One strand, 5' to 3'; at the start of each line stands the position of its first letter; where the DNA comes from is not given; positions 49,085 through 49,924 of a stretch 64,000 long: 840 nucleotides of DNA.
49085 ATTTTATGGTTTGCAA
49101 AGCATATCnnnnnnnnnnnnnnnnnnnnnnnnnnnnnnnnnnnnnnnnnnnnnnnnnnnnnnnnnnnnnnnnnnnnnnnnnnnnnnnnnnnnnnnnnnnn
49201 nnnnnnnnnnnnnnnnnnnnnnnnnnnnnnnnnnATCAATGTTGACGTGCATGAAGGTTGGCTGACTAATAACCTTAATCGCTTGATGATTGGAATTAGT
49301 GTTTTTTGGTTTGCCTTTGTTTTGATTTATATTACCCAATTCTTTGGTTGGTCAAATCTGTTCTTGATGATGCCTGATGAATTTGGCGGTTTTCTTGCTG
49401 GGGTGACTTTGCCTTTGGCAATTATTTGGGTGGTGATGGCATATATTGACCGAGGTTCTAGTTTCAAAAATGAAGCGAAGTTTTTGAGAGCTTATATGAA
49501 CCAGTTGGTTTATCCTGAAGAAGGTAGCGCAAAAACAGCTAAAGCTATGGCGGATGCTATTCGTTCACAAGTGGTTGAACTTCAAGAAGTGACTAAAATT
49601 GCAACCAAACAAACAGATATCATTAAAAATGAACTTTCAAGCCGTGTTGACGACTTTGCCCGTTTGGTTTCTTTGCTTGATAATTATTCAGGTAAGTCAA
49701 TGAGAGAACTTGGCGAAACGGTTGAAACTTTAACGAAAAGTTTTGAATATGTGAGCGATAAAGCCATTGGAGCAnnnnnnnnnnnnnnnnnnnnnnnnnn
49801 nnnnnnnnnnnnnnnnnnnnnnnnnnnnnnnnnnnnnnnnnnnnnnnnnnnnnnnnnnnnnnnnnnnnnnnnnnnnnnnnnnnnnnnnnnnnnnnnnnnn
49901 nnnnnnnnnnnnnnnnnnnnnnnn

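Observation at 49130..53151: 1339-aa bitopic coiled-coil giant with apolipoprotein-like repeats, translationally coupled to dusB through TAATG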

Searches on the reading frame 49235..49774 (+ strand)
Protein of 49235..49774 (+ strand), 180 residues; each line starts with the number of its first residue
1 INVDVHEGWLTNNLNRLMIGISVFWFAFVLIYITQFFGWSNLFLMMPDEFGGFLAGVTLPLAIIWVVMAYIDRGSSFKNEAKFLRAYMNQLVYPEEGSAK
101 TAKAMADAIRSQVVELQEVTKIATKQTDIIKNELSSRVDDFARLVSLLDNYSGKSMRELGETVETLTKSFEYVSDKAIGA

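Call 24: search_protein_representatives(protein=window:49235-49774:+)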
Query: 180 residues. Proteins with E-value up to 0.001 (for the whole library): 688; up to 1e-10: 154; up to 1e-30: 23. The best 150 are listed.
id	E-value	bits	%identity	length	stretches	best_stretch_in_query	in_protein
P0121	1.2e-82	292.4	63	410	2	6-177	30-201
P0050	9.2e-79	279.7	59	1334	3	8-177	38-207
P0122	7.4e-78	276.8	75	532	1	8-177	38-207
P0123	4.2e-77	274.3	71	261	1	3-177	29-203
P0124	4.7e-77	274.2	71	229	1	3-175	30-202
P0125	6.8e-77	273.7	73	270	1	3-172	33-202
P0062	8.4e-77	273.4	73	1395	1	3-177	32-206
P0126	1.2e-76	272.8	61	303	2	3-178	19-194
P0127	2.0e-75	268.9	74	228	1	8-178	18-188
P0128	1.1e-73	263.2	56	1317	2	5-178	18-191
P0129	9.7e-72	256.9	71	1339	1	7-178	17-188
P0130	5.4e-71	254.4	68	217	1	6-172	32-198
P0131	3.6e-68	245.3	69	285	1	18-178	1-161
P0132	6.0e-68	244.5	66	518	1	7-175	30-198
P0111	7.7e-67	240.9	65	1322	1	5-175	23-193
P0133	8.3e-67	240.8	59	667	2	6-175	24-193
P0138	1.1e-49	185.1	47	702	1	5-178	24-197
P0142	2.9e-27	112.2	29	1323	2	13-176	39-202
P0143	4.7e-27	111.5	36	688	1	9-177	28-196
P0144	4.7e-27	111.5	30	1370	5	21-171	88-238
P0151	2.4e-21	92.9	29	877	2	19-176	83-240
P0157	8.2e-20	87.9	29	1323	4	17-164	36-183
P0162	8.1e-19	84.7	30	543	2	21-169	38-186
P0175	8.1e-17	78.2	32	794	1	14-145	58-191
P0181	4.4e-16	75.8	26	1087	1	17-171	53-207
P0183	6.7e-16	75.2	28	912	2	19-177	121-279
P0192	6.9e-15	71.9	27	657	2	16-132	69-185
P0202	3.0e-14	69.8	25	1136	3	19-157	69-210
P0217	2.7e-13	66.7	26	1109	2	16-164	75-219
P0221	3.3e-13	66.4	32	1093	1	19-138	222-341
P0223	4.1e-13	66.1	32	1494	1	22-138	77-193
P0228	1.7e-12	64.1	29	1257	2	14-167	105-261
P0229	1.7e-12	64.1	30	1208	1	21-145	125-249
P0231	2.5e-12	63.6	32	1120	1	19-127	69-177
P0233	2.9e-12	63.4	25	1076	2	17-162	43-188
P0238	5.4e-12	62.5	31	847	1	21-125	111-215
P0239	5.8e-12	62.4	27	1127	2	21-149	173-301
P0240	5.9e-12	62.4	32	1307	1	19-125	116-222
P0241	6.3e-12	62.3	28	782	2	21-163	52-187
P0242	6.8e-12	62.2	29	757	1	19-127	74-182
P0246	1.1e-11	61.5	30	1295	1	14-152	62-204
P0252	1.6e-11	60.9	28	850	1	20-174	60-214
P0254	2.1e-11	60.5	32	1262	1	22-123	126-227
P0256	2.8e-11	60.2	25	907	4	21-141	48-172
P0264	5.9e-11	59.1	27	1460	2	14-141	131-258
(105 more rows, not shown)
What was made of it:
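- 49259..49729 (+): N-dom (residues 44-200): TM1 (about 52-72), short conserved loop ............, TM2 (about 85-106), and conserved juxtamembrane segment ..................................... 688 representative proteins match it at E<1e-3 (call 24).
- The N-dom finds 688 representative proteins (call 24).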

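Call 25: list_cluster_members(proteins=[P0142, P0144, P0157, P0181, P0202, P0217, P0223, P0228, P0240, P0264])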
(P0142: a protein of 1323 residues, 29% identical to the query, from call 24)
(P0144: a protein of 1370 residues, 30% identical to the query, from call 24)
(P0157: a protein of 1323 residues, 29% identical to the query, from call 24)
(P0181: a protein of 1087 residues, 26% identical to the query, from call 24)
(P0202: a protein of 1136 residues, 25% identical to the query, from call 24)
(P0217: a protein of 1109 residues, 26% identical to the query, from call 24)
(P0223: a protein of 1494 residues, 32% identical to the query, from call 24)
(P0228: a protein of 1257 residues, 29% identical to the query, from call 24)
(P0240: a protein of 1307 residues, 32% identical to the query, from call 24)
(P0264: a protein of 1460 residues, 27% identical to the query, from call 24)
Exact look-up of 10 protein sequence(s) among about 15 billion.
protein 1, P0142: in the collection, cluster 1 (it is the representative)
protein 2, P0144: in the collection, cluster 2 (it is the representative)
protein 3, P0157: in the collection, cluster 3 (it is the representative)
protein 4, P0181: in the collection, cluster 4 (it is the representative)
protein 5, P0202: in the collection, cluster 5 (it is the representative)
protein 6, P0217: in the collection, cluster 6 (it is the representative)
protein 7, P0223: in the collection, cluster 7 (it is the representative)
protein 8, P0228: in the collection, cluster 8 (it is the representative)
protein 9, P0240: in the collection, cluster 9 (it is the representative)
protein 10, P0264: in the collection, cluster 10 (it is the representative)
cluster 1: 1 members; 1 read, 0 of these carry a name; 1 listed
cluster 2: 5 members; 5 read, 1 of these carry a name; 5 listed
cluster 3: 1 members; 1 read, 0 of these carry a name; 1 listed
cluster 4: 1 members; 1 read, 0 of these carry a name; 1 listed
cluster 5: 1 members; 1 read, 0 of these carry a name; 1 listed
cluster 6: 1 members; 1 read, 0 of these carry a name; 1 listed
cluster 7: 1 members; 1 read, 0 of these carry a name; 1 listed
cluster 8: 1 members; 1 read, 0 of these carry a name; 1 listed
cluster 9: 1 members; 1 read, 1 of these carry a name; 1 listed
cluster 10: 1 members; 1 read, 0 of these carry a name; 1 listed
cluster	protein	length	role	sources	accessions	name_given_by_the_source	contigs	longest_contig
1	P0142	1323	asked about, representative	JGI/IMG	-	-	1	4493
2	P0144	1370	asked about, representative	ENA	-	-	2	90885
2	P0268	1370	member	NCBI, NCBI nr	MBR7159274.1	MAG: hypothetical protein IKD08_06355 [Alphaproteobacteria bacterium] | hypothetical protein [Alphaproteobacteria bacterium]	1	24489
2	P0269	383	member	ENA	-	-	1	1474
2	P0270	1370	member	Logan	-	-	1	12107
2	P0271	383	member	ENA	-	-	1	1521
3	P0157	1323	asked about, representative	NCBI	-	-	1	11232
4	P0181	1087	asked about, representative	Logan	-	-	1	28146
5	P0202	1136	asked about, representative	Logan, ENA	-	-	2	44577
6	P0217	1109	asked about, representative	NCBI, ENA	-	-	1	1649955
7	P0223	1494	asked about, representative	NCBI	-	-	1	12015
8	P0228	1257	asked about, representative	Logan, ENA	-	-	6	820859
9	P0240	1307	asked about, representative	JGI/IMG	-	DNA repair exonuclease SbcCD ATPase subunit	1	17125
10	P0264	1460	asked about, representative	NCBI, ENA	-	-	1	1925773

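Call 40: search_protein_families(library=ncbifam, proteins=[P0252, P0181, P0221, P0264, P0223, P0217, P0228, P0162], max_evalue=0.01)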
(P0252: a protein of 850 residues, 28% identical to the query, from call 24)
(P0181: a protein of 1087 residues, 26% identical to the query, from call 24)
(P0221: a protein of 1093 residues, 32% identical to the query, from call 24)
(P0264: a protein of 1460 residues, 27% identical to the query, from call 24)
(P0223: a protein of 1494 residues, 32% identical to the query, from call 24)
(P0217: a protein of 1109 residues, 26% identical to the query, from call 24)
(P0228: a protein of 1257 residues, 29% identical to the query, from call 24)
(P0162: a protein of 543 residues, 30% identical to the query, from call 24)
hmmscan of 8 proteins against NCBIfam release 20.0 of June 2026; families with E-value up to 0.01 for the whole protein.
P0252 (850 aa): 2 families
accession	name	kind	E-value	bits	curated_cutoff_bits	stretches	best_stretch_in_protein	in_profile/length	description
TIGR02168.1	SMC_prok_B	equivalog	5.2e-05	21.2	567.35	2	360-596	738-975/1181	chromosome segregation protein SMC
TIGR02169.1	SMC_prok_A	equivalog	6e-05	20.9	729.4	1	130-435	228-533/1165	chromosome segregation protein SMC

P0181 (1087 aa): 6 families
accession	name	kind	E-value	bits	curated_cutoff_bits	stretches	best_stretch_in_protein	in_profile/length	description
NF043058.1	T4SS_LegC2C7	subfamily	8.2e-05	21.7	350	0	424-539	163-277/348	LegC2/C7 family Dot/Icm T4SS effector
NF033916.0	antiphage_ZorA_3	subfamily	0.00012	21.1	250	0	761-945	322-493/509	anti-phage ZorAB system protein ZorA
NF047515.1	SpiroCoCo_C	equivalog_domain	0.0003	20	125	1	429-549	146-263/313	SpiroCoCo family coiled-coil protein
NF047516.1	LA_3659_fam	equivalog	0.003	17.2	36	0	529-617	121-206/221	LA_3659 family protein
NF047514.1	SpiroCoCo_N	equivalog_domain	0.003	17.2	75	0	529-617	121-206/221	SpiroCoCo family coiled-coil protein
TIGR04527.1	mycoplas_twoTM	subfamily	0.0057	16.4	125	0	428-508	57-139/248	MG_279/MG_280 family protein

P0221 (1093 aa): 1 family
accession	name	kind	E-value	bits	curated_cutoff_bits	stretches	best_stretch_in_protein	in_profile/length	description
NF033914.0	antiphage_ZorA_1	subfamily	0.00068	18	190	0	497-794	317-605/619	anti-phage ZorAB system protein ZorA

P0264 (1460 aa): 2 families
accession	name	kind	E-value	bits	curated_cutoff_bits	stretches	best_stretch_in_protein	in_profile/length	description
NF033914.0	antiphage_ZorA_1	subfamily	0.00036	18.9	190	1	342-635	322-615/619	anti-phage ZorAB system protein ZorA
TIGR02168.1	SMC_prok_B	equivalog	0.0016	16.2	567.35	1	218-483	190-457/1181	chromosome segregation protein SMC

P0223 (1494 aa): 3 families
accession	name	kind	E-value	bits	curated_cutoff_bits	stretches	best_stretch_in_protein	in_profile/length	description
TIGR02169.1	SMC_prok_A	equivalog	3.1e-11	41.8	729.4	3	650-932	686-963/1165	chromosome segregation protein SMC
NF033914.0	antiphage_ZorA_1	subfamily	0.00023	19.6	190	1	1117-1340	336-549/619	anti-phage ZorAB system protein ZorA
NF033916.0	antiphage_ZorA_3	subfamily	0.0024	16.8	250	1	1134-1344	261-465/509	anti-phage ZorAB system protein ZorA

P0217 (1109 aa): 6 families
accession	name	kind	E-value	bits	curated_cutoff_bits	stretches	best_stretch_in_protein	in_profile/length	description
TIGR02168.1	SMC_prok_B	equivalog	6.3e-11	40.8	567.35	3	660-968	670-967/1181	chromosome segregation protein SMC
TIGR02169.1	SMC_prok_A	equivalog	9.8e-06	23.5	729.4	2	493-844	163-507/1165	chromosome segregation protein SMC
NF045780.1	TrlF_fam_ATP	equivalog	1.9e-05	23.6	350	1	747-1077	459-811/944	TrlF family AAA-like ATPase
NF045487.1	ASRP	equivalog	0.00019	20.2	300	0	155-340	313-492/593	archaea-specific SMC-related protein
NF041034.1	Rad50_Sulf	equivalog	0.0016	16.4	1000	0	158-599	285-712/872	DNA double-strand break repair ATPase Rad50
TIGR04523.1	Mplasa_alph_rch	subfamily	0.0035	15.3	270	0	497-823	39-360/745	helix-rich protein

P0228 (1257 aa): 5 families
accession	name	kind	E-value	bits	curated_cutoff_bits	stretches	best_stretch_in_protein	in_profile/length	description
TIGR02169.1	SMC_prok_A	equivalog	7.8e-08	30.5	729.4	2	420-696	231-496/1165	chromosome segregation protein SMC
TIGR02168.1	SMC_prok_B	equivalog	7.3e-07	27.3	567.35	2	200-429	743-969/1181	chromosome segregation protein SMC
NF033914.0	antiphage_ZorA_1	subfamily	4.2e-06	25.3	190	2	443-750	317-601/619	anti-phage ZorAB system protein ZorA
TIGR00996.1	Mtu_fam_mce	paralog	0.00016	20.9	140.5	1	806-889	206-289/291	MCE family protein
NF033915.0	antiphage_ZorA_2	subfamily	0.0022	17.1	100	1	669-781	261-368/383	anti-phage ZorAB system protein ZorA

P0162 (543 aa): 2 families
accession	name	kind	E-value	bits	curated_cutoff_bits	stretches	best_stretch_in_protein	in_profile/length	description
TIGR02168.1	SMC_prok_B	equivalog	4.1e-06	24.8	567.35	2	191-541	227-586/1181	chromosome segregation protein SMC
NF045780.1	TrlF_fam_ATP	equivalog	0.0053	15.5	350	0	175-485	478-802/944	TrlF family AAA-like ATPase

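Call 41: search_protein_families(library=pfam, proteins=[P0252, P0181, P0221, P0264, P0223, P0217, P0228, P0162], max_evalue=0.01)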
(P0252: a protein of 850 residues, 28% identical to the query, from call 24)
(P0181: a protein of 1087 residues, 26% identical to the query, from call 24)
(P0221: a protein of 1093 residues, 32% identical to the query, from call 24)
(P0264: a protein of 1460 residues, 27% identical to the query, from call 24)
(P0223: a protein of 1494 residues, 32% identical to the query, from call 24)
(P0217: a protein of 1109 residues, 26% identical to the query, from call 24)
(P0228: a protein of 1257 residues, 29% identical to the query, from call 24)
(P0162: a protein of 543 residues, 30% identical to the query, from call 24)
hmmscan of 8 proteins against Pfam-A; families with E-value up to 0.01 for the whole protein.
P0252 (850 aa): 1 family
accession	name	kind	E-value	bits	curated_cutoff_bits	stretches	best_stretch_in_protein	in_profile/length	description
PF10157.14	BORCS6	-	0.001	19.6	35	0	316-347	12-43/101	BLOC-1-related complex sub-unit 6 C-terminal helix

P0181 (1087 aa): 5 families
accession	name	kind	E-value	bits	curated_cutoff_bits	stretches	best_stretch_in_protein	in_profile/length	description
PF01442.23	Apolipoprotein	-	2.1e-10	41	90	1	526-705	2-179/190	Apolipoprotein A1/A4/E domain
PF04513.17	Baculo_PEP_C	-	5.2e-06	27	38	0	435-508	45-118/140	Baculovirus polyhedron envelope protein, PEP, C terminus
PF04108.17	ATG17_like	-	0.0012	18.8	43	0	192-339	118-254/355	Autophagy protein ATG17-like domain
PF10157.14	BORCS6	-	0.0057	17.3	35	0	372-466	8-97/101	BLOC-1-related complex sub-unit 6 C-terminal helix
PF07464.16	ApoLp-III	-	0.007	17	36.3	0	480-605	20-143/146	Apolipophorin-III precursor (apoLp-III)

P0221 (1093 aa): 2 families
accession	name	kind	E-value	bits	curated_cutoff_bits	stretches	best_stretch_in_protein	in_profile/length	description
PF04108.17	ATG17_like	-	0.0012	18.8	43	1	307-560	24-279/355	Autophagy protein ATG17-like domain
PF07889.17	DUF1664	-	0.0092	16.5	34.6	0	449-513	59-122/124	Protein of unknown function (DUF1664)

P0264 (1460 aa): 2 families
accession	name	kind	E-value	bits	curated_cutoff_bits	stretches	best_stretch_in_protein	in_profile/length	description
PF05714.16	PFam54_60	-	0.002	18.2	27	0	1157-1247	79-170/185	Borrelia Bbcrasp-1 domain containing protein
PF07464.16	ApoLp-III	-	0.0078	16.8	36.3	0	477-589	31-143/146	Apolipophorin-III precursor (apoLp-III)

P0223 (1494 aa): 3 families
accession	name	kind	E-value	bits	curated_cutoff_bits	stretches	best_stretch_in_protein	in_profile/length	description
PF07464.16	ApoLp-III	-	5.6e-05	23.8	36.3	0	1101-1219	27-145/146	Apolipophorin-III precursor (apoLp-III)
PF04513.17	Baculo_PEP_C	-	7.7e-05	23.2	38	0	203-290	32-109/140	Baculovirus polyhedron envelope protein, PEP, C terminus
PF15225.11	IL32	-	0.0082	16.9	27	0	255-324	27-97/100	Interleukin 32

P0217 (1109 aa): 0 families

P0228 (1257 aa): 2 families
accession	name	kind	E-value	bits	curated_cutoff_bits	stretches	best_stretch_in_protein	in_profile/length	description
PF04108.17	ATG17_like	-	6.5e-07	29.6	43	1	667-834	120-286/355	Autophagy protein ATG17-like domain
PF04513.17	Baculo_PEP_C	-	2.1e-05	25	38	0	424-510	31-118/140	Baculovirus polyhedron envelope protein, PEP, C terminus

P0162 (543 aa): 1 family
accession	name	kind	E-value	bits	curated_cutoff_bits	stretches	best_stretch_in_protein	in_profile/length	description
PF07464.16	ApoLp-III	-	0.0054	17.3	36.3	0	298-399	22-125/146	Apolipophorin-III precursor (apoLp-III)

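Call 42: list_cluster_members(proteins=[P0252, P0221, P0229, P0254, P0233, P0231, P0246, P0239, P0256, P0242])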
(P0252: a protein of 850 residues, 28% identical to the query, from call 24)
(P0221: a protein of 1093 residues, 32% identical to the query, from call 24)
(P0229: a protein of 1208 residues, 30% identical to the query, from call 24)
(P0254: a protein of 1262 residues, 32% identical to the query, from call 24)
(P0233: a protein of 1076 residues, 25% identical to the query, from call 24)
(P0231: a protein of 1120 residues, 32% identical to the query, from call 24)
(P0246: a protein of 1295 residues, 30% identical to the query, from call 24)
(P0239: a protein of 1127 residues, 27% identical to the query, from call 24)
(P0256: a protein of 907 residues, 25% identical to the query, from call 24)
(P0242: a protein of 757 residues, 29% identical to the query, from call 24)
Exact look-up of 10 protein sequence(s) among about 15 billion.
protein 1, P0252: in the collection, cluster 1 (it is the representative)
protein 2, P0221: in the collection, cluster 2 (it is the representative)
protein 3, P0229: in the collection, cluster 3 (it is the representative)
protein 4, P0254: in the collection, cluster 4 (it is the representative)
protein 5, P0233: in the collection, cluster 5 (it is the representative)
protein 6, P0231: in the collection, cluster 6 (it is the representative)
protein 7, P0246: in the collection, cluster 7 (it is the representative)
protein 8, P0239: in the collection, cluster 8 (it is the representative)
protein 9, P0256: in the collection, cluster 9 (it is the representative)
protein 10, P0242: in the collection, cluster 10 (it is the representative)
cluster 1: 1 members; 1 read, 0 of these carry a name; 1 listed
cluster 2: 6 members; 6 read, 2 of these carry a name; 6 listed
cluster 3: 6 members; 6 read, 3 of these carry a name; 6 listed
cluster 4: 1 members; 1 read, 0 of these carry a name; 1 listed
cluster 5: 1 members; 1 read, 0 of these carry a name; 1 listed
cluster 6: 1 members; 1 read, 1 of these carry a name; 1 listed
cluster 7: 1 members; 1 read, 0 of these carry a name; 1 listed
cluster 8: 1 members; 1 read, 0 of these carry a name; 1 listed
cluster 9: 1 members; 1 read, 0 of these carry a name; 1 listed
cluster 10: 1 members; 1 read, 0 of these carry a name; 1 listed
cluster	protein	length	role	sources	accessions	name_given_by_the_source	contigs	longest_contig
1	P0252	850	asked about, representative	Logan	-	-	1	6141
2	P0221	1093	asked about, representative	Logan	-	-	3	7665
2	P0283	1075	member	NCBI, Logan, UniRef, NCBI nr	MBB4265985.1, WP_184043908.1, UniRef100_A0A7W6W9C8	hypothetical protein [Roseospira visakhapatnamensis] | Putative nucleic acid-binding Zn-ribbon protein n=1 Tax=Roseospira visakhapatnamensis ...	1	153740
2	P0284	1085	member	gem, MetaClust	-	\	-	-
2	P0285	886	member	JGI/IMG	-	-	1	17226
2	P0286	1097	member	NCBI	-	-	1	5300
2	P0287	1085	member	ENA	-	-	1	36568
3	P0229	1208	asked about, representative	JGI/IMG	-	hypothetical protein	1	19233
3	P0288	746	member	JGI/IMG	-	hypothetical protein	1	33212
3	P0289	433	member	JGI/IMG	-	hypothetical protein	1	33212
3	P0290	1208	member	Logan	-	-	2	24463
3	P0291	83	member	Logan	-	-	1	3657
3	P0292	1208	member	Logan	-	-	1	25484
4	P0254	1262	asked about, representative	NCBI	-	-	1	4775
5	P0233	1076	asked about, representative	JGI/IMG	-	-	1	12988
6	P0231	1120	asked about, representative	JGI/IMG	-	chromosome segregation ATPase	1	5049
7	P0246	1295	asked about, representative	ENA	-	-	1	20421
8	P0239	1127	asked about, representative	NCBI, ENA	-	-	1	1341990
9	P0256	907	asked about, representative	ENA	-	-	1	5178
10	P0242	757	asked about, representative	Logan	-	-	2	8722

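Call 43: find_homologous_proteins(query=P0283, max_evalue=0.00001)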
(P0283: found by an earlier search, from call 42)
Query P0283 (1075 aa): 4 proteins with E <= 0.00001 among 8000 candidates.
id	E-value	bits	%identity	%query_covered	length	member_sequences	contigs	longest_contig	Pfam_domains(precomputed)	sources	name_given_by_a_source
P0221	0.0e+0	1867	83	100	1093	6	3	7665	-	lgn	-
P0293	0.0e+0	1723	76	100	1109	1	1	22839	-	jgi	-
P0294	0.0e+0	1311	70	82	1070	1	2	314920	-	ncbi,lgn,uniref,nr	ncbi:hypothetical protein F1188_04655 [Roseospira marina]|uniref:ATPase n=1 Tax=Roseospira marina Ta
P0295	7.6e-7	46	34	10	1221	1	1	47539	PF04513.18,PF07464.17,PF01442.24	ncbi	-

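Call 45: search_dna_similar(query=P0283, collection=plasmids, mode=protein, max_evalue=0.00001, max_rows=30)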
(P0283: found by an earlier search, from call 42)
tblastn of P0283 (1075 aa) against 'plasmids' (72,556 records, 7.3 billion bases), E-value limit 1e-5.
Records with a match: 6; places in all: 6; records where one place covers at least 80% of the query: 0.
Best place of each record, by identity: <60% 6.
By first word of the organism name: Sinorhizobium 4; Sphingomonas 1; Shinella 1.
By predicted mobility (MOB-suite, as given by PLSDB): non-mobilizable 6.
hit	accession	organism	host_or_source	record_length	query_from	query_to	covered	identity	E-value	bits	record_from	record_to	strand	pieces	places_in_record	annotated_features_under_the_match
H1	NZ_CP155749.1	Sphingomonas parapaucimobilis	Chinese cabbage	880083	896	1073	17%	29.8%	2e-18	99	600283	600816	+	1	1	hypothetical protein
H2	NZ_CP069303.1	Shinella sp. PSBB067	monoisolate,Minnesota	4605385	962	1074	11%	37.2%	1e-14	87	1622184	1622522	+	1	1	none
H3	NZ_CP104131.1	Sinorhizobium sp. K101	Phaseolus vulgaris,cell ...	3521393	962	1073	10%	36.6%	2e-12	80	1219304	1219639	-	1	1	none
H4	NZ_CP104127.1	Sinorhizobium sp. M103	Phaseolus vulgaris,cell ...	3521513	962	1073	10%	36.6%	2e-12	80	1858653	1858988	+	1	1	none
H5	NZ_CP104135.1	Sinorhizobium sp. C101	Phaseolus vulgaris,cell ...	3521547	962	1073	10%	36.6%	2e-12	80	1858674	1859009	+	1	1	none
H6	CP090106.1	Sinorhizobium meliloti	Medicago,Cell culture,Plant nodule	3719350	962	1073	10%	36.6%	2e-12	80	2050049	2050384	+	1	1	kinesin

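Call 46: get_annotated_region(hit=H6, flank=9000)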
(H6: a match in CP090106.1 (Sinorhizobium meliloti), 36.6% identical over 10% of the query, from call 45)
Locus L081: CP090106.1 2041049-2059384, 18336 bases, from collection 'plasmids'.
description: Sinorhizobium meliloti strain Ak57 plasmid pSymB, complete sequence
organism: Sinorhizobium meliloti (NCBI taxid 382)
taxonomy: Bacteria; Pseudomonadota; Alphaproteobacteria; Hyphomicrobiales; Rhizobiaceae; Sinorhizobium; Sinorhizobium meliloti
host: -; source: Medicago,Cell culture,Plant nodule; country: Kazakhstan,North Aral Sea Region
typing (MOB-suite, as given by PLSDB): non-mobilizable
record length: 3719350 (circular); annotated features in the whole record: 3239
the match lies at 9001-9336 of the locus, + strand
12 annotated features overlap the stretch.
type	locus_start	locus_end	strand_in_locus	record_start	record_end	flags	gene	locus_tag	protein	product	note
CDS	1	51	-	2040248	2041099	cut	folP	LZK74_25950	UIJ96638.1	dihydropteroate synthase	-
CDS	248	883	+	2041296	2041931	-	-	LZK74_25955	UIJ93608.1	DUF922 domain-containing Zn-dependent protease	-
CDS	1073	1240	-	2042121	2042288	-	-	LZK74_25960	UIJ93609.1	hypothetical protein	-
CDS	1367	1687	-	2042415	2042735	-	-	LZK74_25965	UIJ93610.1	(2Fe-2S)-binding protein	-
CDS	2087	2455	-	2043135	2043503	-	-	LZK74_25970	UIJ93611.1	Hpt domain-containing protein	-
CDS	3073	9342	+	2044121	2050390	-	-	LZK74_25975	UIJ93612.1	kinesin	-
CDS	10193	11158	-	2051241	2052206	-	-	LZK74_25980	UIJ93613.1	IS110 family transposase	-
CDS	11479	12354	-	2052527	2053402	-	-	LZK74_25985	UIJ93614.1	cytochrome c1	-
CDS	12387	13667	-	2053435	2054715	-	-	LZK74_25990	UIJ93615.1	cytochrome b N-terminal domain-containing protein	-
CDS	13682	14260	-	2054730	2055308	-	petA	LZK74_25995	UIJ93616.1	ubiquinol-cytochrome c reductase iron-sulfur subunit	-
CDS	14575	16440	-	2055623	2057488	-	-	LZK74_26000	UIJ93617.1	ABC transporter ATP-binding protein/permease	-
CDS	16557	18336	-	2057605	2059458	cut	-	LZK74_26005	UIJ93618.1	ABC transporter ATP-binding protein/permease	-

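Call 59: get_annotated_region(hit=H1, flank=7000)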
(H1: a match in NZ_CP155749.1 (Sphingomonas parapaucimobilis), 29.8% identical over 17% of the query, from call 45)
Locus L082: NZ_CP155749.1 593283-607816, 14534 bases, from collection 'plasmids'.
description: Sphingomonas parapaucimobilis strain YK209 plasmid unnamed1, complete sequence
organism: Sphingomonas parapaucimobilis (NCBI taxid 28213)
taxonomy: Bacteria; Pseudomonadota; Alphaproteobacteria; Sphingomonadales; Sphingomonadaceae; Sphingomonas; Sphingomonas parapaucimobilis
host: -; source: Chinese cabbage; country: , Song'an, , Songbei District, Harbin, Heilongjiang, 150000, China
typing (MOB-suite, as given by PLSDB): non-mobilizable
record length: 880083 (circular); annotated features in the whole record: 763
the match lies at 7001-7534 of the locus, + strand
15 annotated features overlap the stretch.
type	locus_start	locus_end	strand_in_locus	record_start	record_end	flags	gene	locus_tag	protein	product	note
CDS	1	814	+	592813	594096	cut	-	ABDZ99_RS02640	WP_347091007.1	citrate synthase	-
CDS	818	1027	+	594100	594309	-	-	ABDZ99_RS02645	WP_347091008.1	hypothetical protein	-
CDS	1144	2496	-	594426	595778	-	-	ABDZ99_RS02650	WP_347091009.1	HAMP domain-containing sensor histidine kinase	GO:0007165 - signal transduction [Evidence IEA]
CDS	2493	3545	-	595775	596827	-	-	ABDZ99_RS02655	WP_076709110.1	hypothetical protein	-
CDS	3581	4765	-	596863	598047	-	-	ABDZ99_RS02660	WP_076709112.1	hypothetical protein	-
CDS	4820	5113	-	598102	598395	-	-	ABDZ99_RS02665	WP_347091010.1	Hpt domain-containing protein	-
CDS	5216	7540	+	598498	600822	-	-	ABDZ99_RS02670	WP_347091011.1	hypothetical protein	-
CDS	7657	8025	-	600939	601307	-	-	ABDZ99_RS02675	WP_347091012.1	VOC family protein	-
CDS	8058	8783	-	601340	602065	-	-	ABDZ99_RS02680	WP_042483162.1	YafY family protein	-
CDS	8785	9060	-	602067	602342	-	-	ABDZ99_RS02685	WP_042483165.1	DUF1467 family protein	-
CDS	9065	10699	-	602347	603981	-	-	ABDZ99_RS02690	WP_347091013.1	ribonuclease J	-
CDS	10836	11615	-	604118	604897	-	-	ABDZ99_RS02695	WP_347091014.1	type III pantothenate kinase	-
CDS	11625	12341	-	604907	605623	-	-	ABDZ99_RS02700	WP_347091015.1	biotin--[acetyl-CoA-carboxylase] ligase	GO:0036211 - protein modification process [Evidence IEA]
CDS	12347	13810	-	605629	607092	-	nuoN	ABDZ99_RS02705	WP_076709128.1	NADH-quinone oxidoreductase subunit NuoN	GO:0042773 - ATP synthesis coupled electron transport [Evidence IEA]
CDS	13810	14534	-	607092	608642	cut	-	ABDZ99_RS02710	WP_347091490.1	NADH-quinone oxidoreductase subunit M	GO:0042773 - ATP synthesis coupled electron transport [Evidence IEA]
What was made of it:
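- The family also occurs in Sphingomonas (call 59).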
